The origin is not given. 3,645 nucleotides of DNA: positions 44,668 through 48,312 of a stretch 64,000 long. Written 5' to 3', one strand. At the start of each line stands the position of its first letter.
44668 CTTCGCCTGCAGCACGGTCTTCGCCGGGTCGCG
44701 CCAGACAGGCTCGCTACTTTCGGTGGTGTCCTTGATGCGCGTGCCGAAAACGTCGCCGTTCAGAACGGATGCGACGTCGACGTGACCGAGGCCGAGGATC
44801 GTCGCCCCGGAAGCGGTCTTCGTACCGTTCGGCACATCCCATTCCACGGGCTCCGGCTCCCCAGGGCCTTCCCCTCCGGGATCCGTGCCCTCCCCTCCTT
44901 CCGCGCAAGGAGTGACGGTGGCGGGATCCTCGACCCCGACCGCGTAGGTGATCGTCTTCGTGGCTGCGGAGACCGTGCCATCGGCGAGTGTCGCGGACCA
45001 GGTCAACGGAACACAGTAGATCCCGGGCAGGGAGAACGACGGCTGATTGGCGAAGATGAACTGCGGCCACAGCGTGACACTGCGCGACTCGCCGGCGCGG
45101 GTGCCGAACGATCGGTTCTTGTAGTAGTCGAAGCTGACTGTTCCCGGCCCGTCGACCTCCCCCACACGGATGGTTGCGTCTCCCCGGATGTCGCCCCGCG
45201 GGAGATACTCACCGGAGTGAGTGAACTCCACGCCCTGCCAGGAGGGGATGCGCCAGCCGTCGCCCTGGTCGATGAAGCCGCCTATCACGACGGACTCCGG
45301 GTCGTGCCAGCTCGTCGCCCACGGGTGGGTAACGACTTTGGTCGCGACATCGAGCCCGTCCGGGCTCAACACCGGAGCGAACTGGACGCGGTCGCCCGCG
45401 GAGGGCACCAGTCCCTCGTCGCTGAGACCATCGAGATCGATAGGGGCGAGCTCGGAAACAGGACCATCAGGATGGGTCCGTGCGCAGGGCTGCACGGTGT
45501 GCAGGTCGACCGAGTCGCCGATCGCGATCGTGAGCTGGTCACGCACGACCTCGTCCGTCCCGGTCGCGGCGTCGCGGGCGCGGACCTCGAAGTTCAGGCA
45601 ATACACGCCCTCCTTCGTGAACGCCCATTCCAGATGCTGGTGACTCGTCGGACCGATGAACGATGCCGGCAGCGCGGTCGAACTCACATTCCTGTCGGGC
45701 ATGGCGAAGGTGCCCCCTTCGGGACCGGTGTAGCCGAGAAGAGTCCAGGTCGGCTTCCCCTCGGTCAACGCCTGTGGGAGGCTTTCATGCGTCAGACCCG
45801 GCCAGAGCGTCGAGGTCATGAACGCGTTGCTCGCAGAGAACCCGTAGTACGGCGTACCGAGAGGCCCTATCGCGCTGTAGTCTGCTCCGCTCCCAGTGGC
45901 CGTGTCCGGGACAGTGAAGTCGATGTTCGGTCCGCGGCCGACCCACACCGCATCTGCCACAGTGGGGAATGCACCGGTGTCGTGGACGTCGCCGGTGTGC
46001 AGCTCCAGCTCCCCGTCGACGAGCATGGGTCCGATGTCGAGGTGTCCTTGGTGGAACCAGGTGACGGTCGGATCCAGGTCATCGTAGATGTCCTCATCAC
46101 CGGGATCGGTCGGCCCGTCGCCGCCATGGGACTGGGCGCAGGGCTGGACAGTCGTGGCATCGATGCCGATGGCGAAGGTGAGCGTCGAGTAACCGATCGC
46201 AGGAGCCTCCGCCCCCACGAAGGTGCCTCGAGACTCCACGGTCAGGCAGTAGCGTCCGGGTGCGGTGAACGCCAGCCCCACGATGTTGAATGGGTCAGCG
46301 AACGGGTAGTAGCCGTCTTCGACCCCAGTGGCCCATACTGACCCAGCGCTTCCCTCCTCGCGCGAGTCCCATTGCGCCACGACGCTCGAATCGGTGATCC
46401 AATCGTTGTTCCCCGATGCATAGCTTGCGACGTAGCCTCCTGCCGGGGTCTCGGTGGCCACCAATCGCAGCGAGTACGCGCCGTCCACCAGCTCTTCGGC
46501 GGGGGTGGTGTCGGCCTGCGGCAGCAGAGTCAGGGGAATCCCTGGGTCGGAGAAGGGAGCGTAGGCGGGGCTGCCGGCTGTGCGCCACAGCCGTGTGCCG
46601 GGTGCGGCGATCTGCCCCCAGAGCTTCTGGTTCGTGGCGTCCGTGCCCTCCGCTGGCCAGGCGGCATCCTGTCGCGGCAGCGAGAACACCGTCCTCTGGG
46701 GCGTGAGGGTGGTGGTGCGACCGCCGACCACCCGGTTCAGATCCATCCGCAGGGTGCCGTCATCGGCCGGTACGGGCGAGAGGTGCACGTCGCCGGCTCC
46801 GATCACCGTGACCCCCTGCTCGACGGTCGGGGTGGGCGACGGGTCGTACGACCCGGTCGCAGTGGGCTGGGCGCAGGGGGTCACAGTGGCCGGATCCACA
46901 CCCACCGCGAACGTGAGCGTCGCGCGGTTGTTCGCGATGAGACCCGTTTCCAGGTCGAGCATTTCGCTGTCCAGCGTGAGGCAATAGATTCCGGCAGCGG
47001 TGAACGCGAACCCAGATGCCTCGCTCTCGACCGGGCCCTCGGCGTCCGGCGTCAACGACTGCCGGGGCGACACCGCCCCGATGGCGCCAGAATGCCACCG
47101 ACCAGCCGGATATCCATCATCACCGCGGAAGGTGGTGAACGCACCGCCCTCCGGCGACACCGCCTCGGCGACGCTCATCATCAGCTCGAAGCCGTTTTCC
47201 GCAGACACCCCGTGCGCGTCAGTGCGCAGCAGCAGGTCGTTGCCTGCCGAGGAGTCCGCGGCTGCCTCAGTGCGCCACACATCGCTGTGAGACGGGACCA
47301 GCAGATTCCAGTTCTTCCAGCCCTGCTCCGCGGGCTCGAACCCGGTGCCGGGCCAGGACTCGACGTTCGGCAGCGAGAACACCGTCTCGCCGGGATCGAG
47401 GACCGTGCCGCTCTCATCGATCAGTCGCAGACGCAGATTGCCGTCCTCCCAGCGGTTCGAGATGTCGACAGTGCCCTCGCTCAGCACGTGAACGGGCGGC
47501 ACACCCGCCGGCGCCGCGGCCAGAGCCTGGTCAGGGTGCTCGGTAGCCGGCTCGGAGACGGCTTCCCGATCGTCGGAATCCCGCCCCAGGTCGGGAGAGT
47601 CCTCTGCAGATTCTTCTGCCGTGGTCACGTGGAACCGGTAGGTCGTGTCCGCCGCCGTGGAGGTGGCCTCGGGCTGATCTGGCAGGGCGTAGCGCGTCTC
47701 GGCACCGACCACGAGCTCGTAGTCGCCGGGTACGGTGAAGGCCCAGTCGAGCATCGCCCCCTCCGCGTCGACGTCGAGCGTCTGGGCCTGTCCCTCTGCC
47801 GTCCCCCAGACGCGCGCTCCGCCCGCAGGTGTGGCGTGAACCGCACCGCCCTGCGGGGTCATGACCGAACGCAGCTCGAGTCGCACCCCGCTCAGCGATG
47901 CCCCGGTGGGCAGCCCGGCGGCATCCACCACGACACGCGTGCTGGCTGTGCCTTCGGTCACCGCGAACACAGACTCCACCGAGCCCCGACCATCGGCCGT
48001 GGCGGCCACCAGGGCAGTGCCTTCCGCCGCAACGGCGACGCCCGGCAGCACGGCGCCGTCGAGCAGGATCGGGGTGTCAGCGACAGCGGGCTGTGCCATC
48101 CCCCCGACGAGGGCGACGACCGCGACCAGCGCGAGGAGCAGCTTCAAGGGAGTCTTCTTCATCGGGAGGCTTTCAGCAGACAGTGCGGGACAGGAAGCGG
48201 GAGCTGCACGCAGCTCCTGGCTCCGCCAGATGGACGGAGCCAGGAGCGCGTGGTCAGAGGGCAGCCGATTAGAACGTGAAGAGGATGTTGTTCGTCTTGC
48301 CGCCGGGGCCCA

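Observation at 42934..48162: Giant surface protein: His motifs kept only in the C-terminal (wall-proximal) modules, with a paired-Cys signature and a non-canonical sorting motif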

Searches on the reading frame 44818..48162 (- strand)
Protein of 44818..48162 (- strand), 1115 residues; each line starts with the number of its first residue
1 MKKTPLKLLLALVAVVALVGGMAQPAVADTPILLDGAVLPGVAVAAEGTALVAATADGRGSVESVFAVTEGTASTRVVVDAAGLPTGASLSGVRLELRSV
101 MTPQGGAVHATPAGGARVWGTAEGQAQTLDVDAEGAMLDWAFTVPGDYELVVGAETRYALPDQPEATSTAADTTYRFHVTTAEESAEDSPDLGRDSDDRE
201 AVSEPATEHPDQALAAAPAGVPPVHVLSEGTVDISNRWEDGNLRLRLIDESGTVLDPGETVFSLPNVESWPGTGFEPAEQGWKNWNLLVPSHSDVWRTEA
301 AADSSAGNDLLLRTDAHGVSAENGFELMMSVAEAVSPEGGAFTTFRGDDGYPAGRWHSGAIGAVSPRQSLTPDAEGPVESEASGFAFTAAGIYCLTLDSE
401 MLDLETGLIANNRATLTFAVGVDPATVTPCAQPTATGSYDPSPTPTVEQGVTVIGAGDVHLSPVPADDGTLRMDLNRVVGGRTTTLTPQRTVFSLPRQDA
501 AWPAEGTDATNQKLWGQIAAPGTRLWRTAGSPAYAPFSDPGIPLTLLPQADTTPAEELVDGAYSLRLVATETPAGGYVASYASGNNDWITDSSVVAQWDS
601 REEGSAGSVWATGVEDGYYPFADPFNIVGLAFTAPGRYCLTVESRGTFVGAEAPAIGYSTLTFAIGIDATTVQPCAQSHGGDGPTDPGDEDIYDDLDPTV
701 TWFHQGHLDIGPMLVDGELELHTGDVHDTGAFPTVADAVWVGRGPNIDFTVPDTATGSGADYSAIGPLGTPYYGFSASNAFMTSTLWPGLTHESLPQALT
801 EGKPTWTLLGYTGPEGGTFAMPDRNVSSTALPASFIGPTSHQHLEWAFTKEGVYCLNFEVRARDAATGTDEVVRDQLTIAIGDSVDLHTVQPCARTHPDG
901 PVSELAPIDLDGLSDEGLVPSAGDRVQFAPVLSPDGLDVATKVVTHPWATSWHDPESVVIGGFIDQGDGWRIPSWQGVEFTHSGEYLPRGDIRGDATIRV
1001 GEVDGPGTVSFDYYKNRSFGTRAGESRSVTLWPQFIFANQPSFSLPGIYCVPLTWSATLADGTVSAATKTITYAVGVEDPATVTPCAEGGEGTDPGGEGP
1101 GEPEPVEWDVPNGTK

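Call 58: predict_structure(alignment_id=A3)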
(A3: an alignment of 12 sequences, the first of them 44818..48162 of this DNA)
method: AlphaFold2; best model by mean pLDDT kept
length: 1115 residues; sequences in the alignment: 12
mean_pLDDT: 74.6   pTM: 0.47
mean pLDDT of the five models: 74.6, 71.1, 70.8, 62.0, 56.6
residues with pLDDT >= 90: 204; 70-90: 613; 50-70: 139; < 50: 159
segments of 3 or more residues with pLDDT < 50: 1-30, 116-123, 183-222, 347-354, 359-364, 374-379, 616-625, 682-691, 755-758, 1089-1115
pLDDT, mean of each block of 10 residues (from residue 1): 30 25 28 77 84 61 74 85 83 86 82 55 65 83 87 89 85 87 36 24 27 27 74 87 86 87 91 73 69 84 67 83 74 81 60 47 55 52 81 89 74 92 89 72 59 84 85 80 80 88 75 86 88 55 76 75 82 90 74 77 76 56 62 94 85 83 92 82 37 70 81 86 71 85 80 54 77 74 69 81 83 91 81 79 87 94 82 92 89 85 83 88 82 88 75 92 78 67 80 85 92 78 87 81 92 91 90 88 72 32 31 26
secondary structure, 60 per line:
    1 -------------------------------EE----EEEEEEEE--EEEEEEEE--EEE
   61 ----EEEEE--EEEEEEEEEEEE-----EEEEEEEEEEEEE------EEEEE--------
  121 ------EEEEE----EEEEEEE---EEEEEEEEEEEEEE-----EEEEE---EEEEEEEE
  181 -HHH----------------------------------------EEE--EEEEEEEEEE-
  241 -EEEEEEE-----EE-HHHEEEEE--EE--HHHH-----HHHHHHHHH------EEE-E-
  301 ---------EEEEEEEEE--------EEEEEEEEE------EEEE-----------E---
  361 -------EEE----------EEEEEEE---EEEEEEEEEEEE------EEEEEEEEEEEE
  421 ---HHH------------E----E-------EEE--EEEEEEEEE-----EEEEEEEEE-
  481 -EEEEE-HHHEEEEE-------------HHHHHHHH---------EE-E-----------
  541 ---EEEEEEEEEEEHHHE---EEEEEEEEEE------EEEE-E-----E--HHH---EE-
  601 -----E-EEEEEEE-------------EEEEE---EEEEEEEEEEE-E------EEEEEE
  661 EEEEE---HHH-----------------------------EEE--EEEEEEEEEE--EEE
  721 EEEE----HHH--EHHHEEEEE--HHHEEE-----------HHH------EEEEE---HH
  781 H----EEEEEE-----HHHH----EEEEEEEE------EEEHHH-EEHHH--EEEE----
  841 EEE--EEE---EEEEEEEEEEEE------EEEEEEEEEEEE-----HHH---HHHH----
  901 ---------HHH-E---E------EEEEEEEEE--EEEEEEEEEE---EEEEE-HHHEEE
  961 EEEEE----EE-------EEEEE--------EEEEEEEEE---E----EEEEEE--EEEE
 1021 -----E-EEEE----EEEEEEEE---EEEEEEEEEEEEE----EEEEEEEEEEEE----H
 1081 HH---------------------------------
elements in order (helices of 4 or more, strands of 3 or more residues): E38-45 E48-55 E58-60 E65-69 E72-83 E89-101 E108-112 E127-131 E136-142 E146-159 E165-169 E173-180 E225-227 E230-239 E242-248 E260-264 H271-274 H280-288 E295-297 E310-318 E327-335 E342-345 E368-370 E381-387 E391-402 E409-420 E452-454 E457-465 E471-479 E482-486 E491-495 H509-516 E544-554 E562-571 E578-581 E608-614 E628-632 E636-646 E655-665 E701-703 E706-715 E718-724 E738-742 E748-750 E771-775 E786-791 H797-800 E805-812 E819-821 E833-836 E841-843 E846-848 E852-863 E870-881 H893-896 E925-933 E936-945 E949-953 E958-965 E979-983 E992-1000 E1009-1014 E1017-1020 E1028-1031 E1036-1043 E1047-1059 E1064-1075
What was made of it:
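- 47617..48072 (-): Module M1 (about residues 31-182): shortened, His-less and Cys-less. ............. stands in place of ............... Folded beta domain in the AlphaFold2 model (call 58).
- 44896..45411 (-): Module M5 (about 918-1089): His-less (GDRV; NQPSF). Cys pair 1050/1086. The N-terminal hairpin is seen in the model, strands 925-945 (call 58).
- Tried and rejected: The model shows the N-terminal hairpin (call 58).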

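Call 75: fold_search(model_id=the predicted structure, library=pdb)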
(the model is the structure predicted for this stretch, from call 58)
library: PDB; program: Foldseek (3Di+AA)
matches with E <= 10: 1494; with E <= 0.001: 92
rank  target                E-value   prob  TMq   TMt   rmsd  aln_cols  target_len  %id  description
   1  6mf0_A                5.3e-11  0.99  0.08  0.07  30.4      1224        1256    7  Crystal Structure Determination of Human/Porcine Chimera Coagulation Factor VIII (released 2019-09-11)
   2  9ijj_4G               7.6e-10  0.54  0.06  0.02  52.1      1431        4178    8  In situ structure of the central apparatus in mouse sperm axoneme. (released 2025-06-04)
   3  9ijj_O                8.9e-10  0.84  0.06  0.05  59.8      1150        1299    8  In situ structure of the central apparatus in mouse sperm axoneme. (released 2025-06-04)
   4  7sqc_O0               4.3e-09  0.69  0.07  0.07  59.7      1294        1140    9  Ciliary C1 central pair apparatus isolated from Chlamydomonas reinhardtii (released 2022-04-13)
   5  9ijj_h                4.5e-09  0.82  0.07  0.06  37.7      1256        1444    8  In situ structure of the central apparatus in mouse sperm axoneme. (released 2025-06-04)
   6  7sqc_2B               4.7e-09  0.69  0.05  0.07  54.9      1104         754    8  Ciliary C1 central pair apparatus isolated from Chlamydomonas reinhardtii (released 2022-04-13)
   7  9ijj_4J               1.2e-08  0.84  0.06  0.10  54.8      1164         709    8  In situ structure of the central apparatus in mouse sperm axoneme. (released 2025-06-04)
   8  9ijj_4H               1.3e-08  0.97  0.10  0.04  34.0      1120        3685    7  In situ structure of the central apparatus in mouse sperm axoneme. (released 2025-06-04)
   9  9ijj_C                1.5e-08  0.85  0.07  0.08  38.8      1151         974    7  In situ structure of the central apparatus in mouse sperm axoneme. (released 2025-06-04)
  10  7som_D                1.6e-08  0.66  0.06  0.05  36.9      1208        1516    9  Ciliary C2 central pair apparatus isolated from Chlamydomonas reinhardtii (released 2022-04-13)
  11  4aq1_C                2.4e-08  0.89  0.07  0.11  32.1      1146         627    9  Structure of the SbsB S-layer protein of Geobacillus stearothermophilus PV72p2 in complex with nanobody KB6 (released 2012-06-13)
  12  9rck_B                3.1e-08  0.99  0.08  0.17  22.5       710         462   10  Laccase (multicopper oxidase) from Pediococcus pentosaceus 4618 mutant M455A-M456A soaked with Copper 2 minutes (released 2025-11-19)
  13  3f85                  4.0e-08  0.98  0.07  0.14  30.8       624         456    9  Structure of fusion complex of homo trimeric major pilin subunits CfaB of CFA/I fimbirae from ETEC E. coli (released 2009-08-11)
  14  9rc6_A                1.5e-07  0.97  0.08  0.16  21.7       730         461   10  Laccase (multicopper oxidase) from Pediococcus pentosaceus 4618 mutant Y471L co-crystallized with Copper Chloride (released 2025-11-19)
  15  9rcn_C                1.7e-07  0.93  0.07  0.14  21.9       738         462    9  Laccase (multicopper oxidase) from Pediococcus pentosaceus 4618 mutant E451L co-crystallized with Silver Nitrate (2 mo (released 2025-11-19)
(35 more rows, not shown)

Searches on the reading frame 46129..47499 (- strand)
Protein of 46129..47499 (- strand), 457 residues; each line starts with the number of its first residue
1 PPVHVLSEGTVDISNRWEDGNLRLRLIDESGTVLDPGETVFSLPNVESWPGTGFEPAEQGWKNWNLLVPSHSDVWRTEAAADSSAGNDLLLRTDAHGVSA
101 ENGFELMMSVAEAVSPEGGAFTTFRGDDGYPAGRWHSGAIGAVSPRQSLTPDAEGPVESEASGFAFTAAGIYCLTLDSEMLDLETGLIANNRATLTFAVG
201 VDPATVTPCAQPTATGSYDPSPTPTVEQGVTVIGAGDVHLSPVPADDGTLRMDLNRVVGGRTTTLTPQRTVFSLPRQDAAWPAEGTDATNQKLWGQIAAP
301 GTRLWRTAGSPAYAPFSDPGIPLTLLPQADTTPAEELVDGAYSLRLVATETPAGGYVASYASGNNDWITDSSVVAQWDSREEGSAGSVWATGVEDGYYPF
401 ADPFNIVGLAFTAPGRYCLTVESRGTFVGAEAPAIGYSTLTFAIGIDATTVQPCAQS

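Call 73: search_protein_representatives(protein=window:46129-47499:-)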
Query: 457 residues. Proteins with E-value up to 0.001 (for the whole library): 29; up to 1e-10: 23; up to 1e-30: 13. The best 29 are listed.
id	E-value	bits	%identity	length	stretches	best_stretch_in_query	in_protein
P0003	1.4e-189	647.3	49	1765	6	1-456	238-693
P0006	8.9e-106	371.0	36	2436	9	3-456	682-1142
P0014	5.2e-82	292.7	37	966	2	5-456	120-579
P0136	9.5e-55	202.8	35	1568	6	4-456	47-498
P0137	1.5e-49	185.6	34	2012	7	7-387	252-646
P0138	4.4e-45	170.9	38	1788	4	2-456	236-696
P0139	2.2e-44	168.6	35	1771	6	5-385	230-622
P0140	4.0e-43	164.5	36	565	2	29-395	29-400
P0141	1.4e-41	159.4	32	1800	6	22-456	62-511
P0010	9.4e-38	146.7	37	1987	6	2-401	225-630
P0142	1.4e-36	142.9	34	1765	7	148-456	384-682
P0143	6.3e-34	134.1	35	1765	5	3-386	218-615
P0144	8.6e-32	127.1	33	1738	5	3-456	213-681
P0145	2.6e-28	115.6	35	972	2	5-456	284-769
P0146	5.6e-28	114.5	33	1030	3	159-455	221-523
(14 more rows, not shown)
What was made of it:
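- The M2-M3 type is rare, with 29 hits in 1.84 billion representatives (call 73).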

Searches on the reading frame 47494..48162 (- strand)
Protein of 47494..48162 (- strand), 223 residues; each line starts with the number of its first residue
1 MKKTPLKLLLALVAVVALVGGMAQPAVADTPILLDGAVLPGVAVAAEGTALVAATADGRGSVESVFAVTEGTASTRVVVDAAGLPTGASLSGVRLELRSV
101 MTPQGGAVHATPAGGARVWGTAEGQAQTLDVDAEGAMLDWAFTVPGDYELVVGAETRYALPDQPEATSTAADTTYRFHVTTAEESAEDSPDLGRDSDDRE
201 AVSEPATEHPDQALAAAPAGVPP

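Call 45: search_protein_families(library=pfam, proteins=[window:47494-48162:-], max_evalue=10)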
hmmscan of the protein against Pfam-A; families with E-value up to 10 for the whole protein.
seq(223 aa): 3 families
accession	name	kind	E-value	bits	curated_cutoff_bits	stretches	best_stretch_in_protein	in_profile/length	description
PF20328.3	DUF6623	-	0.05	13.9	27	1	82-154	45-116/149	Family of unknown function (DUF6623)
PF13305.11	TetR_C_33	-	0.081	14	26.8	1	136-185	7-53/103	Tetracyclin repressor-like, C-terminal domain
PF12723.13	DUF3809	-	0.47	11.2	25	1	90-143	51-102/137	Protein of unknown function (DUF3809)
